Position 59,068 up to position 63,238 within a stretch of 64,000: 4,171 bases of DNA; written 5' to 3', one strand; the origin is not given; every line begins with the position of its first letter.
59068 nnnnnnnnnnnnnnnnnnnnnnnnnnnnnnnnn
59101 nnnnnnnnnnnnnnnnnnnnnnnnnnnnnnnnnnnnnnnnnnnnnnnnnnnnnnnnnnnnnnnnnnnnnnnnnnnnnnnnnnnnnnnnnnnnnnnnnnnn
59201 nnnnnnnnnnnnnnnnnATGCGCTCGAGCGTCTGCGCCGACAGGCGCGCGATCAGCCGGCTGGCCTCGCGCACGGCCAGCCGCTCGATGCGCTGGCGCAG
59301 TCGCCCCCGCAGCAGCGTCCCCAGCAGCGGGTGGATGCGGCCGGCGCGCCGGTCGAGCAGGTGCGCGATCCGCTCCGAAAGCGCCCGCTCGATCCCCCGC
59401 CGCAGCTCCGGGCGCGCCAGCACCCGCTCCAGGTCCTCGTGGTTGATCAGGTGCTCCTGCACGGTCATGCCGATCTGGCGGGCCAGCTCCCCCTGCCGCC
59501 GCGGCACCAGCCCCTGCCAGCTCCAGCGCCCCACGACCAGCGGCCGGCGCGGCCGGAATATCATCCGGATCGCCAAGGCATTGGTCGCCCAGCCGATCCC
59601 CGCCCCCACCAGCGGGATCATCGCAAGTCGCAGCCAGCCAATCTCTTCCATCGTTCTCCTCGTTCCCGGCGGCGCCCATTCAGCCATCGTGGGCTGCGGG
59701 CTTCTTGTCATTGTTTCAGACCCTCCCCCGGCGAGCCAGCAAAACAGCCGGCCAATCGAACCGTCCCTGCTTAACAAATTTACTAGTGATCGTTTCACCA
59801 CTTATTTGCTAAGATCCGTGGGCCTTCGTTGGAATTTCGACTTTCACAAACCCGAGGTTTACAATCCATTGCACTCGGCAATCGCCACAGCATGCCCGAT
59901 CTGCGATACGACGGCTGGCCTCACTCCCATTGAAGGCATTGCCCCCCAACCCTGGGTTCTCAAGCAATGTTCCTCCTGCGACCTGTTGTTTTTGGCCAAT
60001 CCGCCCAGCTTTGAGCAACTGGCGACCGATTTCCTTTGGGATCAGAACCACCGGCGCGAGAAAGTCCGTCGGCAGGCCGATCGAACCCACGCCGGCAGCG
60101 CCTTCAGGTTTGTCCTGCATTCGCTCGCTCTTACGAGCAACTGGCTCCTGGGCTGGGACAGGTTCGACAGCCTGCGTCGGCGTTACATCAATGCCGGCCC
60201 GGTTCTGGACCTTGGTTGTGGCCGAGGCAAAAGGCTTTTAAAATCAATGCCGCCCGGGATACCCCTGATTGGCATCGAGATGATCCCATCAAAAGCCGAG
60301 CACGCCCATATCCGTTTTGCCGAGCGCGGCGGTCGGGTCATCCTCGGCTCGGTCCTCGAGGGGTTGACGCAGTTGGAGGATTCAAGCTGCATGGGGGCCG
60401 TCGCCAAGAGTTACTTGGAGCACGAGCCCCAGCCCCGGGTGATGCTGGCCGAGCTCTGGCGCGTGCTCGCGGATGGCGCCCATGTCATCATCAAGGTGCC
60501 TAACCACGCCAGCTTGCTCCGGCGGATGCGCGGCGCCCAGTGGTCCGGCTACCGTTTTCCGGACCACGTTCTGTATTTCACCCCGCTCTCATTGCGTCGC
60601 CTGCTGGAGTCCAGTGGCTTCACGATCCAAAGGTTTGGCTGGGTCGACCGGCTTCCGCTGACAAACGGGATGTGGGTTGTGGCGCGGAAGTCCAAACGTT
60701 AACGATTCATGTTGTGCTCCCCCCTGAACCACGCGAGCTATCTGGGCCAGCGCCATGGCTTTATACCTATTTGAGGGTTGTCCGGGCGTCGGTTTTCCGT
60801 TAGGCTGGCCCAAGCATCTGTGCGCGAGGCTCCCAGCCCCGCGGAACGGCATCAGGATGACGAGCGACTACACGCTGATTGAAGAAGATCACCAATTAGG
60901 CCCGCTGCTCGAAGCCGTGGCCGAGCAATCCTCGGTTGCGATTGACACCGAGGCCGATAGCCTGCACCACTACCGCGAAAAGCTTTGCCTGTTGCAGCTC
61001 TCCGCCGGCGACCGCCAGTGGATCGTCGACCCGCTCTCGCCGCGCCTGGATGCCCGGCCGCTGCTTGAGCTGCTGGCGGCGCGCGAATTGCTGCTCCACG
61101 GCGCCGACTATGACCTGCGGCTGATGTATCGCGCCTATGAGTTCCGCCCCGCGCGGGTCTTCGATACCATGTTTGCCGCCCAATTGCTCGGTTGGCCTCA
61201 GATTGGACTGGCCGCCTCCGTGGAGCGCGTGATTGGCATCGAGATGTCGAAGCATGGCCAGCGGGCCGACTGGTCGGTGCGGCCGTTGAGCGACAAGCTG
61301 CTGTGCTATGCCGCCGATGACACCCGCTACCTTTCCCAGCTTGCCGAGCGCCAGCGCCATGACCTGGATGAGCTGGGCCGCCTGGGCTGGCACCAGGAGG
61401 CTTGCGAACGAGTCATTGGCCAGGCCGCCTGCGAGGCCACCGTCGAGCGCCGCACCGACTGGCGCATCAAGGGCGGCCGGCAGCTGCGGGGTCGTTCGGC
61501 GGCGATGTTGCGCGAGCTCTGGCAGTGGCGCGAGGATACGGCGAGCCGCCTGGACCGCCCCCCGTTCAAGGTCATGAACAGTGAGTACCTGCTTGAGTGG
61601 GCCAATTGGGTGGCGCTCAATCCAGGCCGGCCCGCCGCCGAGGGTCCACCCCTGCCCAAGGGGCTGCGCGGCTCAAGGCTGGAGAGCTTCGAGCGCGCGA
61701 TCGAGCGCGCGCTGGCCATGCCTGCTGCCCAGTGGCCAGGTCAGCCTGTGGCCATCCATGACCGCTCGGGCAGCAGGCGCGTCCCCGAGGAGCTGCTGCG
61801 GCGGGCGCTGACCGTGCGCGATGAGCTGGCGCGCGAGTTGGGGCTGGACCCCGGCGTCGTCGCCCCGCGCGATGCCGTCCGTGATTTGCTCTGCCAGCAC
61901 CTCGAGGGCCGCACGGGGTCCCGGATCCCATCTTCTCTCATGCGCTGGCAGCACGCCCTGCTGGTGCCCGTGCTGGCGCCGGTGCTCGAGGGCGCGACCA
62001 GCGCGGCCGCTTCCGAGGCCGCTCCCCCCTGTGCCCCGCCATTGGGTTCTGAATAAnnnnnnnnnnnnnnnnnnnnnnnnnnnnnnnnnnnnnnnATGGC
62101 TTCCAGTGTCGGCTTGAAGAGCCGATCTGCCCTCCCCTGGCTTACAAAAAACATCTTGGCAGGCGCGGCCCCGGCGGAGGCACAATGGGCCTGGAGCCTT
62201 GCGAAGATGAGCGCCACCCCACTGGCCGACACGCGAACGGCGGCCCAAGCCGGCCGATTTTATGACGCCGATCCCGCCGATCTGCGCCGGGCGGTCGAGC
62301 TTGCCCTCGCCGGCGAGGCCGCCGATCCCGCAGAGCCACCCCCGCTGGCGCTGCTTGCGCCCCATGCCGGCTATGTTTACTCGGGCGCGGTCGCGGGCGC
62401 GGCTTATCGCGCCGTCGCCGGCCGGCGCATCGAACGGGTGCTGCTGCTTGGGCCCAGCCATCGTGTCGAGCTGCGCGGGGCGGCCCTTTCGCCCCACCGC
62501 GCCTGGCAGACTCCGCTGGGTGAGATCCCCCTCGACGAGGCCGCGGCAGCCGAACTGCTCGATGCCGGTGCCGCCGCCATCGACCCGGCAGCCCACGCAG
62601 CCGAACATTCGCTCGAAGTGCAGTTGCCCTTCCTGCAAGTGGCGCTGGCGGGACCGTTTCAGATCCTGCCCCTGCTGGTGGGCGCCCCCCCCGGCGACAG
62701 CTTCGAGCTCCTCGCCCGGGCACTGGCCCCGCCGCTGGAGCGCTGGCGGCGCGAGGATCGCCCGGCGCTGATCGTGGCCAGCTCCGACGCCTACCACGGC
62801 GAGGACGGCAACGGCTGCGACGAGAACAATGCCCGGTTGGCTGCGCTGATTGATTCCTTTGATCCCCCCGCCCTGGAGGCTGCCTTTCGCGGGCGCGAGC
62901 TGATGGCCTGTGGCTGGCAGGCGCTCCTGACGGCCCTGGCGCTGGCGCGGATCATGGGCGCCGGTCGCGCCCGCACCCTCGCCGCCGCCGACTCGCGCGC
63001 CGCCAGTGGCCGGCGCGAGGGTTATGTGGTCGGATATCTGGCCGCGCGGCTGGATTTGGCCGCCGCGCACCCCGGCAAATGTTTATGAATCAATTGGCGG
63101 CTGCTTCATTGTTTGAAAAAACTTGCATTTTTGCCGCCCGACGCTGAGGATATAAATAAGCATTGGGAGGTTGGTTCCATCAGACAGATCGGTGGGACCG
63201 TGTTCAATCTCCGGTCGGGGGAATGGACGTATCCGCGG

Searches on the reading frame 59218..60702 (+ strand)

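Call 104: search_protein_families(library=pfam, proteins=[window:59218-60702:+], max_evalue=0.0001)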
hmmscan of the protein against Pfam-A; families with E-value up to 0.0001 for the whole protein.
window:59218-60702:+ (494 aa): 4 families
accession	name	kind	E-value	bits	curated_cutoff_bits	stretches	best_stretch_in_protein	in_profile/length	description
PF13489.12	Methyltransf_23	-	6.7e-13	49.1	27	1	327-470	24-161/164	Methyltransferase domain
PF08241.18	Methyltransf_11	-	4.8e-07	30.8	21.2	1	330-425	1-95/95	Methyltransferase domain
PF07021.18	MetW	-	4.1e-05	23.7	21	1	324-432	11-114/193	Methionine biosynthesis protein MetW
PF13649.12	Methyltransf_25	-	6.3e-05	24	27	0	329-420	1-96/97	Methyltransferase domain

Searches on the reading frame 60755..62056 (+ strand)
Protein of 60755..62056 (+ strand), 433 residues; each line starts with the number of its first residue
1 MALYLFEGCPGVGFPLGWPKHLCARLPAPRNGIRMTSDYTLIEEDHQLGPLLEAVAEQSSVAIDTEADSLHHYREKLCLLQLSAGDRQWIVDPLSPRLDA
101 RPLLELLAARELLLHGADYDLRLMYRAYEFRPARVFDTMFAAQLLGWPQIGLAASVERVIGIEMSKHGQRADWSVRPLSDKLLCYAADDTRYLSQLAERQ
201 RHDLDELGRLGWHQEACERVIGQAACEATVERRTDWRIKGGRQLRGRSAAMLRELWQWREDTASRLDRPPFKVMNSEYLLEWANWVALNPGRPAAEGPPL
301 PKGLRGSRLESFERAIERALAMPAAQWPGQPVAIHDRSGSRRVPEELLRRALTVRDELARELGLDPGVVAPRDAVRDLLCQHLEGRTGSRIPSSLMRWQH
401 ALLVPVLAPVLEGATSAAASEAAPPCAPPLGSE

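Call 92: search_protein_families(library=pfam, proteins=[window:60755-62056:+], max_evalue=0.001)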
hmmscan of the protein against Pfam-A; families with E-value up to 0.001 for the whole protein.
window:60755-62056:+ (433 aa): 2 families
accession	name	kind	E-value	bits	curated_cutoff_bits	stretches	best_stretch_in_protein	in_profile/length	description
PF01612.26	DNA_pol_A_exo1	-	3.4e-32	112.1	23.6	1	40-199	2-167/173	3'-5' exonuclease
PF00570.28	HRDC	-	8.7e-11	42.1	23.8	1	250-283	3-36/68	HRDC domain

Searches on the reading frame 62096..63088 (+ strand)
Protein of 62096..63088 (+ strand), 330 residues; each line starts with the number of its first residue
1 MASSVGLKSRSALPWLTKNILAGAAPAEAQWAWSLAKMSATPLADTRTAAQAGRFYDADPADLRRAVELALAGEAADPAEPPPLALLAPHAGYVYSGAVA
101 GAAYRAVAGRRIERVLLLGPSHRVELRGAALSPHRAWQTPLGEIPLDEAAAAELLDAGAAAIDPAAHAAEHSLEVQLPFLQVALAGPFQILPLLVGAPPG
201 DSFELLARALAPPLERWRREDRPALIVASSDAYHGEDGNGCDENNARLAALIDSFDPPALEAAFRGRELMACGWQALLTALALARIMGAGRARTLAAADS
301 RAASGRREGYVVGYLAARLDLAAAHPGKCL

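Call 92: search_protein_families(library=pfam, proteins=[window:62096-63088:+], max_evalue=0.001)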
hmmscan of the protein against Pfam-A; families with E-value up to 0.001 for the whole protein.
window:62096-63088:+ (330 aa): 1 family
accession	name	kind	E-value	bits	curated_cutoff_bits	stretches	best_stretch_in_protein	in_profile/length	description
PF01875.22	Memo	-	6.4e-46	157.2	27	1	49-317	2-268/269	Memo-like protein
